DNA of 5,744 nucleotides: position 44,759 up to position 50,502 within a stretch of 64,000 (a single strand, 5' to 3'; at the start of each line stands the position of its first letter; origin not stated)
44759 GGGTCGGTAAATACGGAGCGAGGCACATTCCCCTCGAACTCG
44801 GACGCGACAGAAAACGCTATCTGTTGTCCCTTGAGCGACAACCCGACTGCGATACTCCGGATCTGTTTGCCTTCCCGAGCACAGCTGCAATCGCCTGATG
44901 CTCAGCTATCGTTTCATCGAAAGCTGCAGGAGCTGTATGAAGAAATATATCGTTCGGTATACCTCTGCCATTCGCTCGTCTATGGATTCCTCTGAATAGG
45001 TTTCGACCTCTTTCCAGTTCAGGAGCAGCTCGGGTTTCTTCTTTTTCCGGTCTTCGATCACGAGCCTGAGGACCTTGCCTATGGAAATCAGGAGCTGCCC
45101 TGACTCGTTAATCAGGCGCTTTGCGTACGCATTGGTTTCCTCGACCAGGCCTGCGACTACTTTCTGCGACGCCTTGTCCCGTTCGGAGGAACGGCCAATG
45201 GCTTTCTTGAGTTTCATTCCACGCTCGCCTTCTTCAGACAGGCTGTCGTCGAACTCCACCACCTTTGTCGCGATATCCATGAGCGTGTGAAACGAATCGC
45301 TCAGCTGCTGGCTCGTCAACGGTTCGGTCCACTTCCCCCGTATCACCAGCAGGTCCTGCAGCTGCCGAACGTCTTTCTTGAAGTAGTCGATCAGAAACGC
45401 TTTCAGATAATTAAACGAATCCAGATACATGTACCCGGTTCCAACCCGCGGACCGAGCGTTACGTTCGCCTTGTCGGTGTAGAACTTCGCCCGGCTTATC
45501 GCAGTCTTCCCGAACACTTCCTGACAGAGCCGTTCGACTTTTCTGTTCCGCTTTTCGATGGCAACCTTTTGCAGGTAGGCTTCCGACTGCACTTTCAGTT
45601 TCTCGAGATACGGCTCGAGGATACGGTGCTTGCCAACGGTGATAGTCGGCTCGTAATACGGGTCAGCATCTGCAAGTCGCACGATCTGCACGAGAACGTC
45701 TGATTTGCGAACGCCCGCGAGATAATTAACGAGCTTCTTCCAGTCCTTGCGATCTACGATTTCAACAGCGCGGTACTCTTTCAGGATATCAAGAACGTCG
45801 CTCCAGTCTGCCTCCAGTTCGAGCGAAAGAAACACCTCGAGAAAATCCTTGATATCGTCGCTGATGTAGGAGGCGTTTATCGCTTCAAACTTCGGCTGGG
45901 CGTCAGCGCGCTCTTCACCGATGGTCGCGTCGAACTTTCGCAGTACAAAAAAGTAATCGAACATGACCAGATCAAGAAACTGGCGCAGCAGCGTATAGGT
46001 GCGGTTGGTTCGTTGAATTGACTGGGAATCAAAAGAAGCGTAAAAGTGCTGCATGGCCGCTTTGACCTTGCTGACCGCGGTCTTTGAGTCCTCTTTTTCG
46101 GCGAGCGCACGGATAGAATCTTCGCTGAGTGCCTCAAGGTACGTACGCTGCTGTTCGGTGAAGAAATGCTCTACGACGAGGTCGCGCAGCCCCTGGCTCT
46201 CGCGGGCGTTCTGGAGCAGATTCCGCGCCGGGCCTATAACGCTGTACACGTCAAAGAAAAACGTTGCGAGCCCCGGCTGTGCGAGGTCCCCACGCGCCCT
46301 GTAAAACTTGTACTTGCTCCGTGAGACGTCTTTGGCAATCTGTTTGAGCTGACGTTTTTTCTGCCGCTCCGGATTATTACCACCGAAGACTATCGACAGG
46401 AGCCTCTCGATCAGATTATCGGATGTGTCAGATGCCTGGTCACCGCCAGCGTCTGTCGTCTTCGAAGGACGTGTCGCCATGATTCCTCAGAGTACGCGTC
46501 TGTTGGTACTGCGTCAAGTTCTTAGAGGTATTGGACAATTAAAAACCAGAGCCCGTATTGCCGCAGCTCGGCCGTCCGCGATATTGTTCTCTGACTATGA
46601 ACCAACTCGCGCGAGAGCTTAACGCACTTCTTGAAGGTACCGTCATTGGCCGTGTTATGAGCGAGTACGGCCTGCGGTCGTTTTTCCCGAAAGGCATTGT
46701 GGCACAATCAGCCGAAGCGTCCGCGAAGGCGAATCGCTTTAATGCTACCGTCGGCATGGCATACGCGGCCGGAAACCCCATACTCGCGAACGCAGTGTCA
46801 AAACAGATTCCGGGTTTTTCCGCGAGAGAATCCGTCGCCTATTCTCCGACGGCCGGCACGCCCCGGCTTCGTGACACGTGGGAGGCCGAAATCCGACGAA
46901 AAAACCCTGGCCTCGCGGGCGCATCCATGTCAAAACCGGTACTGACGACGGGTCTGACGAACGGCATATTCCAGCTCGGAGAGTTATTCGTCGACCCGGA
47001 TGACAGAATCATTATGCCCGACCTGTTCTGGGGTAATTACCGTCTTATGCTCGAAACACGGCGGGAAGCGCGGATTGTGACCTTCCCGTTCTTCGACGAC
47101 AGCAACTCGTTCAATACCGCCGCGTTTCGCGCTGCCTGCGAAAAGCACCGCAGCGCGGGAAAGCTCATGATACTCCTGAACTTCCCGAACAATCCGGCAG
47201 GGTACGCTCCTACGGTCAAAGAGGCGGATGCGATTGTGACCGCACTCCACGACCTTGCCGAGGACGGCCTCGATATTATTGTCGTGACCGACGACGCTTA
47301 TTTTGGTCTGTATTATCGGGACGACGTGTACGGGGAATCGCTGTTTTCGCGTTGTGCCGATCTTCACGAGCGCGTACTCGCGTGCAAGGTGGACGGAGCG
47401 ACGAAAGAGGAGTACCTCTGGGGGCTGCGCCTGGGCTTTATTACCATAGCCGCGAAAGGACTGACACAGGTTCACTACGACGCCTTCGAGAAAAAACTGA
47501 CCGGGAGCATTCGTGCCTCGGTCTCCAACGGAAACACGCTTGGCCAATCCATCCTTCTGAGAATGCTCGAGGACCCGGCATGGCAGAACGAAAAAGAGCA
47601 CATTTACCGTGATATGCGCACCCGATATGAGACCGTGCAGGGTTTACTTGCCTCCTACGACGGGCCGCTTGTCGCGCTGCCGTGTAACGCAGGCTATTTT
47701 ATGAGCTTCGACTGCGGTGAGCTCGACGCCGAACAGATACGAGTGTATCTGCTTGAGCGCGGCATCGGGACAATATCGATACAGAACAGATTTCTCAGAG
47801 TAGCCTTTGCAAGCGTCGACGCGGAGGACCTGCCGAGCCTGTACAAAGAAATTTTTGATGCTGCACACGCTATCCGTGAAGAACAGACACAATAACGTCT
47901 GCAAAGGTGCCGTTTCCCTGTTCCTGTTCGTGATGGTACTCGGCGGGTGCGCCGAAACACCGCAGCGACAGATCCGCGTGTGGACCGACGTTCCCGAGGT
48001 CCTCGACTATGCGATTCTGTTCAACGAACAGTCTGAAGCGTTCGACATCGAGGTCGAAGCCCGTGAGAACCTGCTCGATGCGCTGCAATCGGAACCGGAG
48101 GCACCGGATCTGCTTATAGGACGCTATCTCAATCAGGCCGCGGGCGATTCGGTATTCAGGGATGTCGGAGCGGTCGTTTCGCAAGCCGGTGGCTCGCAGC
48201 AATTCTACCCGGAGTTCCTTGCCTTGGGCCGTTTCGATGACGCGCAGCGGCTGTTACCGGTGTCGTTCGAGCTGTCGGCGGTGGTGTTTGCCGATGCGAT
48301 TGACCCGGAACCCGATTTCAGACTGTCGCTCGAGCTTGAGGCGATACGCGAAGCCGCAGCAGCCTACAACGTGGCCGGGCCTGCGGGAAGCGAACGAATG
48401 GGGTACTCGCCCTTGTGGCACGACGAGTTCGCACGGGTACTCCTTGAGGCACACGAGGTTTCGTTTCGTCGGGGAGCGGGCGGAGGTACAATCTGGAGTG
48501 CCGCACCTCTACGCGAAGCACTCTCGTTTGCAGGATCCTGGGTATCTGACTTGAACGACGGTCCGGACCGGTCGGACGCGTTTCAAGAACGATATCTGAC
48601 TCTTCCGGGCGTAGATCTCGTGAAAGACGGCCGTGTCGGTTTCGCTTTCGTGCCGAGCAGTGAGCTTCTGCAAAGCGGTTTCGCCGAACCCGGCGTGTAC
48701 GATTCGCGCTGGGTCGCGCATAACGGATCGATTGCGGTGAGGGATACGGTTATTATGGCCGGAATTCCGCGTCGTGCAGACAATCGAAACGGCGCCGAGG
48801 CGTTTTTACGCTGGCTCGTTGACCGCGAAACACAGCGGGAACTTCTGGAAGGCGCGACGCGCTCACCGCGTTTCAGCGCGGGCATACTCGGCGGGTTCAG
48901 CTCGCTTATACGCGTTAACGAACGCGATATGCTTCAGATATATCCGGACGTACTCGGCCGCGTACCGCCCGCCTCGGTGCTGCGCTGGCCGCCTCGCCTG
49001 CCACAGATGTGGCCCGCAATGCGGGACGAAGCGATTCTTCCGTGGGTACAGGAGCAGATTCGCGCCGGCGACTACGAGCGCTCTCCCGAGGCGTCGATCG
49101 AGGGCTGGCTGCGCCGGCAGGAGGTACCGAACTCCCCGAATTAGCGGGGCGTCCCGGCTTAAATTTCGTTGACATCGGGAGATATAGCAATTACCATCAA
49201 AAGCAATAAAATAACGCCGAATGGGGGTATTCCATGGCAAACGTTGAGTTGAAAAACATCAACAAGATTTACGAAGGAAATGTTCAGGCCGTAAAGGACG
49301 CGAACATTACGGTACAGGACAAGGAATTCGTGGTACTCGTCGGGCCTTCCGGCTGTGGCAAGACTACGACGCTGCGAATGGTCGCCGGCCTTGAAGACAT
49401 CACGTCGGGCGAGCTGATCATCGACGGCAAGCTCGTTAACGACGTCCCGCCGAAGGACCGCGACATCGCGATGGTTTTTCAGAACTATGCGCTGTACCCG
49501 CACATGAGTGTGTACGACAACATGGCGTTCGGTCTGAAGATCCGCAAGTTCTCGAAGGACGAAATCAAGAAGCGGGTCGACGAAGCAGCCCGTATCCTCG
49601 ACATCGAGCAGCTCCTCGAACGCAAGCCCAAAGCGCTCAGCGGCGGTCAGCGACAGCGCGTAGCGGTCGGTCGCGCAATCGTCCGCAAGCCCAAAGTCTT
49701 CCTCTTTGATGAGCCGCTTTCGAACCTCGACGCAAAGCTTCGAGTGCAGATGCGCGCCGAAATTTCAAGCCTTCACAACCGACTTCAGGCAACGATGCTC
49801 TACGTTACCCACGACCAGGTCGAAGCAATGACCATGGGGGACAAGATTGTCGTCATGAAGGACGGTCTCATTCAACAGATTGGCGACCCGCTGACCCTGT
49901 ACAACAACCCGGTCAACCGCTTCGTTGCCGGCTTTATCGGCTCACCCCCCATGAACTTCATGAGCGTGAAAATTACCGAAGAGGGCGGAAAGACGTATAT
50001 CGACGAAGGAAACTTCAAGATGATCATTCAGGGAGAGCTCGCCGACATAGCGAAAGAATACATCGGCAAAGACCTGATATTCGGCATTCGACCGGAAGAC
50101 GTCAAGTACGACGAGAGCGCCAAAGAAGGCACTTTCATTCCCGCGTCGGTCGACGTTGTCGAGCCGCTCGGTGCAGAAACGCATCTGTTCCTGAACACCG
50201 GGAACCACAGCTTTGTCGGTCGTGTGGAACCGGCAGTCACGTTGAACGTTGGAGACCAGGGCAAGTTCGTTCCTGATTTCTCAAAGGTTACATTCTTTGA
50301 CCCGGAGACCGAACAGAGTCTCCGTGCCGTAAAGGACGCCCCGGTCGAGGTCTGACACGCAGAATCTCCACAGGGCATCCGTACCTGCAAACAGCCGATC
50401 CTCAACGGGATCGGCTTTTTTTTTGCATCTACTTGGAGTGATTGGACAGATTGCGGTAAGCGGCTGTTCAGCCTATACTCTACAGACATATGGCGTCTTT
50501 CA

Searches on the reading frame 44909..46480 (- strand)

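Call 72: search_protein_families(library=pfam, proteins=[window:44909-46480:-], max_evalue=0.00001)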
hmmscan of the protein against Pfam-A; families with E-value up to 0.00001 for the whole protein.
window:44909-46480:- (524 aa): 1 family
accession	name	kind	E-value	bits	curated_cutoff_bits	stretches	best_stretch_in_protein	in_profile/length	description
PF17239.7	DUF5312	-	6.1e-15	55.1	25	1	263-518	304-553/553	Family of unknown function (DUF5312)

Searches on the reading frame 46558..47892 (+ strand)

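Call 72: search_protein_families(library=pfam, proteins=[window:46558-47892:+], max_evalue=0.00001)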
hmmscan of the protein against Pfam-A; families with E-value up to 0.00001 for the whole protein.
window:46558-47892:+ (445 aa): 1 family
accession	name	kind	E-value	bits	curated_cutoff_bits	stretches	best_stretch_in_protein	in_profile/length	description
PF00155.27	Aminotran_1_2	-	3e-22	79.7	19.7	1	87-430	30-359/361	Aminotransferase class I and II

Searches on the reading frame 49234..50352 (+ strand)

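Call 72: search_protein_families(library=pfam, proteins=[window:49234-50352:+], max_evalue=0.00001)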
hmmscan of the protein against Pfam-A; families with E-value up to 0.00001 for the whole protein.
window:49234-50352:+ (373 aa): 4 families
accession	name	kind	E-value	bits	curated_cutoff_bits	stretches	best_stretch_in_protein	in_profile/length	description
PF00005.33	ABC_tran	-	3e-32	112.5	25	1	21-162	2-136/137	ABC transporter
PF17912.7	OB_MalK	-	7.8e-13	49.5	27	1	236-290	1-53/53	MalK OB fold domain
PF02463.25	SMC_N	-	5.2e-06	26.5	40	0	15-209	8-215/220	RecF/RecN/SMC N terminal domain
PF08402.16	TOBE_2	-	8.4e-06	26.3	21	0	284-342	2-63/76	TOBE domain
